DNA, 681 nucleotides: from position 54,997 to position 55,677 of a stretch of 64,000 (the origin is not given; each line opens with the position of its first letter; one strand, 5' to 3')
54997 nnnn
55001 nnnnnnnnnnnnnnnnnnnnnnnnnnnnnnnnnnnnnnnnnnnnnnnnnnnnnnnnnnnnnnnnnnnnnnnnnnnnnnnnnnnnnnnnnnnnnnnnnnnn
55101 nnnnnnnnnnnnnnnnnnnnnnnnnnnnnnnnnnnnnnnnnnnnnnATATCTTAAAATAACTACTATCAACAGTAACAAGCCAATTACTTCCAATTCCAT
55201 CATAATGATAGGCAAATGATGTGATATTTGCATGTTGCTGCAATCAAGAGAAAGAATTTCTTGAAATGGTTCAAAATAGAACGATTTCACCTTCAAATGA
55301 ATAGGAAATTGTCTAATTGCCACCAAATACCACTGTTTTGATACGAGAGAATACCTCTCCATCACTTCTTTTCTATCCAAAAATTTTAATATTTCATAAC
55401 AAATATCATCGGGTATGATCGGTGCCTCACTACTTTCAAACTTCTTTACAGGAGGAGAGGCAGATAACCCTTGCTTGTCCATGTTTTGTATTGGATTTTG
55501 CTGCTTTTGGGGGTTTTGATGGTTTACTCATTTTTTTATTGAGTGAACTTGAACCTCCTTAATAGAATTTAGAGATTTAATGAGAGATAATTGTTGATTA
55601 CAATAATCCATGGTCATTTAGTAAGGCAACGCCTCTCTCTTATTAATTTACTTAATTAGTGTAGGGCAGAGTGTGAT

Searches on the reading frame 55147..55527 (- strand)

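Call 62: search_protein_families(library=pfam, proteins=[window:55147-55527:-], max_evalue=0.0001)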
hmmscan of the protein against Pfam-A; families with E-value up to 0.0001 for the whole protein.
window:55147-55527:- (127 aa): 1 family
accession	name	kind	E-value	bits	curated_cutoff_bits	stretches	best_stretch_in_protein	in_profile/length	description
PF12937.12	F-box-like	-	5e-05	23.4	24.3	1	38-70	4-35/47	F-box-like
